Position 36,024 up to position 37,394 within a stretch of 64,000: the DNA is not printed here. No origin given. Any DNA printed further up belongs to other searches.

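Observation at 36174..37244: LOG-family phosphoribohydrolase-like domain fused to a pterin-4a-carbinolamine dehydratase domain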

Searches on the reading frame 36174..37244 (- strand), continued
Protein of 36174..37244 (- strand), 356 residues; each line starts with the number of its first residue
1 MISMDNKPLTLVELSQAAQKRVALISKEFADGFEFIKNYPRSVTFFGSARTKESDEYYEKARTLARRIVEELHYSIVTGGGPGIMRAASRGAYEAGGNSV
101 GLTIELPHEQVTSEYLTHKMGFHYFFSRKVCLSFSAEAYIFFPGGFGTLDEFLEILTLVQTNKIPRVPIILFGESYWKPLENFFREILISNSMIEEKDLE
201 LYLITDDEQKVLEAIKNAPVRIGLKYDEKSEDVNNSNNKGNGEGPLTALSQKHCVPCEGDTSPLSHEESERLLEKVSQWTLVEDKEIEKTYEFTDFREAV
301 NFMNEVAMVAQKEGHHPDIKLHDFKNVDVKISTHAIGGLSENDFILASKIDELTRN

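Call 68: search_protein_families(library=padloc, max_evalue=0.001, proteins=[window:36174-37244:-])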
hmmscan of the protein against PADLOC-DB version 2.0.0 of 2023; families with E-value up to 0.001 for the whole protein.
window:36174-37244:- (356 aa): 1 family
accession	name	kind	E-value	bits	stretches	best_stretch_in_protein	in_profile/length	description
PDLC03927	PsyrA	-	9.2e-05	19.7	1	42-102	133-190/398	-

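Call 69: find_related_loci(query=A3, collection=metagenome_contigs, flank=10000)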
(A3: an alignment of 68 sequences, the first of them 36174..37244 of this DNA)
Query A3 (356 aa) in metagenome_contigs; peptide patterns used: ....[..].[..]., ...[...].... (x = any residue, [..] = any of these).
600 stretches matched a pattern (row limit reached: there are more); 548 encode a relative of the query (tblastn E <= 1e-3); the best 80 are kept; 80 distinct loci.
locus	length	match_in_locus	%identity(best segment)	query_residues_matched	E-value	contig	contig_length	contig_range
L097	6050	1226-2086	67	2-267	2e-127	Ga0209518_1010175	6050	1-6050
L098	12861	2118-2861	71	5-252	7e-119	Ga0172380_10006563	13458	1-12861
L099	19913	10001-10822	63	5-267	3e-116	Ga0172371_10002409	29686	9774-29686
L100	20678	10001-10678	61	7-232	2e-88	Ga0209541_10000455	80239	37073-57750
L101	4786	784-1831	60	6-355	8e-110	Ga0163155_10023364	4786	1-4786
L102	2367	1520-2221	56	5-240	7e-86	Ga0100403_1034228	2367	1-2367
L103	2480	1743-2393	56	6-221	1e-80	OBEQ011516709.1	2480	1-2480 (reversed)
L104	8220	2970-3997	51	3-355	2e-101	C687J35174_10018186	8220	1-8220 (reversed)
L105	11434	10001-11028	51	3-355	2e-101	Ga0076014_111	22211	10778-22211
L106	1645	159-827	57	4-226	2e-81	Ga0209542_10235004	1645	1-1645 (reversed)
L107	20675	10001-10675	54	7-231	9e-76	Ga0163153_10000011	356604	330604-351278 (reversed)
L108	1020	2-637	51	131-352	4e-79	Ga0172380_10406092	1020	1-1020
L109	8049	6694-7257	56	21-207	1e-61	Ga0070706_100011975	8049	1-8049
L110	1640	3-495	61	188-356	2e-40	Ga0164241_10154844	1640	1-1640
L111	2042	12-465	55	198-355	1e-38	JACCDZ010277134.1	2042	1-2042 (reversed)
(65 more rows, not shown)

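Call 74: fold_search(model_id=the predicted structure, library=pdb)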
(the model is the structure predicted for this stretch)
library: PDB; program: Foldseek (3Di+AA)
matches with E <= 10: 1364; with E <= 0.001: 131
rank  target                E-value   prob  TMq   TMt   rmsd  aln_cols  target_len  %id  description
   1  9us2_B                1.5e-21  1.00  0.53  0.91   1.9       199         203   39  Crystal structure of YgdH from Neisseria meningitidis (released 2025-08-06)
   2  5zi9_A                3.0e-21  1.00  0.54  0.91   1.5       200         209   43  Crystal structure of type-II LOG from Streptomyces coelicolor A3 (released 2018-04-18)
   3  9us2_A                4.5e-21  1.00  0.53  0.90   1.7       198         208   39  Crystal structure of YgdH from Neisseria meningitidis (released 2025-08-06)
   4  1wek_A                5.7e-21  1.00  0.54  0.91   1.9       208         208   43  Crystal structure of the conserved hypothetical protein TT1465 from Thermus thermophilus HB8 (released 2004-11-25)
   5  9us2_C                8.1e-21  1.00  0.53  0.92   1.8       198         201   39  Crystal structure of YgdH from Neisseria meningitidis (released 2025-08-06)
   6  5wq3_C                1.1e-20  1.00  0.53  0.90   2.4       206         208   43  Crystal structure of type-II LOG from Corynebacterium glutamicum (released 2017-04-12)
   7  5wq3_A                2.0e-20  1.00  0.53  0.89   1.7       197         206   44  Crystal structure of type-II LOG from Corynebacterium glutamicum (released 2017-04-12)
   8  1wek_B                2.2e-20  1.00  0.54  0.92   2.0       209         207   42  Crystal structure of the conserved hypothetical protein TT1465 from Thermus thermophilus HB8 (released 2004-11-25)
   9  5zi9_B                3.5e-20  1.00  0.54  0.79   1.6       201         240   43  Crystal structure of type-II LOG from Streptomyces coelicolor A3 (released 2018-04-18)
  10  5wq3_B                4.5e-20  1.00  0.53  0.90   2.1       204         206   43  Crystal structure of type-II LOG from Corynebacterium glutamicum (released 2017-04-12)
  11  1wek_E                2.8e-19  1.00  0.52  0.88   1.6       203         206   41  Crystal structure of the conserved hypothetical protein TT1465 from Thermus thermophilus HB8 (released 2004-11-25)
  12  1wek_D                2.2e-18  1.00  0.52  0.87   2.1       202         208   42  Crystal structure of the conserved hypothetical protein TT1465 from Thermus thermophilus HB8 (released 2004-11-25)
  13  1wek_C                2.6e-18  1.00  0.52  0.89   3.5       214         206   41  Crystal structure of the conserved hypothetical protein TT1465 from Thermus thermophilus HB8 (released 2004-11-25)
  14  1wek_F                3.3e-18  1.00  0.52  0.88   1.7       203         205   40  Crystal structure of the conserved hypothetical protein TT1465 from Thermus thermophilus HB8 (released 2004-11-25)
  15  5zbk                  9.3e-13  1.00  0.46  0.87   2.4       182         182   26  Crystal structure of type-I LOG from Pseudomonas aeruginosa PAO1 in complex with AMP (released 2018-06-27)
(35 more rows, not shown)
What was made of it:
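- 36579..37223 (-): Type-II LOG (TIGR00730) phosphoribohydrolase domain, aa 8-222. Foldseek TM about 0.9 (normalised to target) to 5zi9/1wek/5wq3/9us2 (call 74).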

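Call 76: list_cluster_members(proteins=[window:36174-37244:-, P0006, P0034, P0070, P0088, P0277, P0485])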
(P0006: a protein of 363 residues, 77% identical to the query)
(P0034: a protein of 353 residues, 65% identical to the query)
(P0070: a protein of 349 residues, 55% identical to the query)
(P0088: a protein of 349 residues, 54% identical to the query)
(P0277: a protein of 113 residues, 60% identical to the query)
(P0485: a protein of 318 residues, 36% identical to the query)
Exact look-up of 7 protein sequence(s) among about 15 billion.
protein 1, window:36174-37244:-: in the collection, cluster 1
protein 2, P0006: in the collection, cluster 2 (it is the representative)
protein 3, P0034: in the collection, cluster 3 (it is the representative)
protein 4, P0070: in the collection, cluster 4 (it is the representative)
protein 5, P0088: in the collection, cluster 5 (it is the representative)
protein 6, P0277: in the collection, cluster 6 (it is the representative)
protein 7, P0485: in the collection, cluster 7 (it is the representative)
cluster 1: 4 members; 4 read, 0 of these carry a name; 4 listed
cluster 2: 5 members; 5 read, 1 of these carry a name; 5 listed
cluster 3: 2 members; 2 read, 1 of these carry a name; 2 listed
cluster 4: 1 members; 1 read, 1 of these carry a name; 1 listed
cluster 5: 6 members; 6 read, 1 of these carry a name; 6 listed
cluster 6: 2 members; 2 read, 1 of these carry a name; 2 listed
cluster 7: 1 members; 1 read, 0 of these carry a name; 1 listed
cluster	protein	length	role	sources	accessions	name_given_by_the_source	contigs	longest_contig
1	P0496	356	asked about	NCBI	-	-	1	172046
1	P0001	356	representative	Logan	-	-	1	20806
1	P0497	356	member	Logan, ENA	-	-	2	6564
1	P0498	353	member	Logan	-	-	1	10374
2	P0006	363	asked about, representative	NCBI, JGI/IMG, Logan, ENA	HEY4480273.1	MAG TPA: TIGR00730 family Rossman fold protein [Candidatus Paceibacterota bacterium]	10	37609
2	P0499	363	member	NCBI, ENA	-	-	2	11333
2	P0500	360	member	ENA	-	-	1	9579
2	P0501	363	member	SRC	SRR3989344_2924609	-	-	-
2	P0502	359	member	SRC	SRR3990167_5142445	-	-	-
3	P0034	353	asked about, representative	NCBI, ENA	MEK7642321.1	MAG: TIGR00730 family Rossman fold protein [Patescibacteria group bacterium]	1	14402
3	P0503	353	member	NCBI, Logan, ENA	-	-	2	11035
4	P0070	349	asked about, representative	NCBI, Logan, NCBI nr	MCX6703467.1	MAG: TIGR00730 family Rossman fold protein [Candidatus Zambryskibacteria bacterium] | TIGR00730 family Rossman fold protein [Candidatus Zambryskibacteria bacterium]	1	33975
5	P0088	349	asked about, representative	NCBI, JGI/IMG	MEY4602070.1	MAG: hypothetical protein RL292_11 [Candidatus Parcubacteria bacterium] | uncharacterized protein (TIGR00730 family)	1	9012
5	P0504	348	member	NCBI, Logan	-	-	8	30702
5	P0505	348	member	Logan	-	-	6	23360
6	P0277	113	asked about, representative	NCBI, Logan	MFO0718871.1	MAG: 4a-hydroxytetrahydrobiopterin dehydratase [Candidatus Paceibacterota bacterium]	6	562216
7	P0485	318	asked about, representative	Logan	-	-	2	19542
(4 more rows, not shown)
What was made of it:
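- The exact window protein is also on record in an NCBI assembly (call 76).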

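Call 77: find_encoding_contigs(protein=window:36174-37244:-, flank=1000, max_places=3)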
Protein window:36174-37244:- (356 aa): no gene with exactly this product is on record in the collection.
